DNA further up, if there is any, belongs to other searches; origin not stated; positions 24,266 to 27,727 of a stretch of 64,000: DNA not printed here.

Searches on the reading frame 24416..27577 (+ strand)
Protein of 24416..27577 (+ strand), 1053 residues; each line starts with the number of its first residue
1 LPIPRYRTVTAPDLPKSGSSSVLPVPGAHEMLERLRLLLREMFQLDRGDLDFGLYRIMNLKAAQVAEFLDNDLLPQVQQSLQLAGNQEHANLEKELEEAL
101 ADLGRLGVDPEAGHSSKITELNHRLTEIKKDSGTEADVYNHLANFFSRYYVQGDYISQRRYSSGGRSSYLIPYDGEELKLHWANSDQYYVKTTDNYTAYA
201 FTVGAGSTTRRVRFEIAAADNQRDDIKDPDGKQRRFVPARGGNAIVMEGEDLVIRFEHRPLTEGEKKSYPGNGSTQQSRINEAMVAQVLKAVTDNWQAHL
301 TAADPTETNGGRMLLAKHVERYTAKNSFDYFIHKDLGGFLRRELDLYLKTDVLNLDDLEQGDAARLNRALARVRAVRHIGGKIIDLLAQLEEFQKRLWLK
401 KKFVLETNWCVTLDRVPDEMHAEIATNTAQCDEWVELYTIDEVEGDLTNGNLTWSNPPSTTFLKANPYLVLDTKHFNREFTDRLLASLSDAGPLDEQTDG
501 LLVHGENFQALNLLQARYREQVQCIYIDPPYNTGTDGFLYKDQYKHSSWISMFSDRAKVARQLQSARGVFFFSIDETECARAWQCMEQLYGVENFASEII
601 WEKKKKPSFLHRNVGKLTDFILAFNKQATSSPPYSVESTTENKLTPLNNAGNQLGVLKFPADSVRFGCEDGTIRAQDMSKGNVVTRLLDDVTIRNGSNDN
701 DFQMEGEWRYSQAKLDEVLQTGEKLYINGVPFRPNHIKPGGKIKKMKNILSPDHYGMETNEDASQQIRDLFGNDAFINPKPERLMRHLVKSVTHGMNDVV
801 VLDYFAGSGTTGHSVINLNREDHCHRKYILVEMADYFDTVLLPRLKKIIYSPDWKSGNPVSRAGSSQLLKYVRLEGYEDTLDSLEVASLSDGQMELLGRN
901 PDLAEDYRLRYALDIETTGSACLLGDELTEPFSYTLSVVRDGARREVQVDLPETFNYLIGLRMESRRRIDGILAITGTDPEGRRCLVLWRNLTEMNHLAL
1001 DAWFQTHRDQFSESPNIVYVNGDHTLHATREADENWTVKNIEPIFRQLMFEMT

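Call 84: search_protein_families(library=pfam, max_evalue=0.00001, proteins=[window:24416-27577:+])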
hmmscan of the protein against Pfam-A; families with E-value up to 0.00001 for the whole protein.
window:24416-27577:+ (1053 aa): 1 family
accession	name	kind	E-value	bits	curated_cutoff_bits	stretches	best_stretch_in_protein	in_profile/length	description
PF01555.25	N6_N4_Mtase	-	3e-30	106.3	26.7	1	522-835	1-213/221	DNA methylase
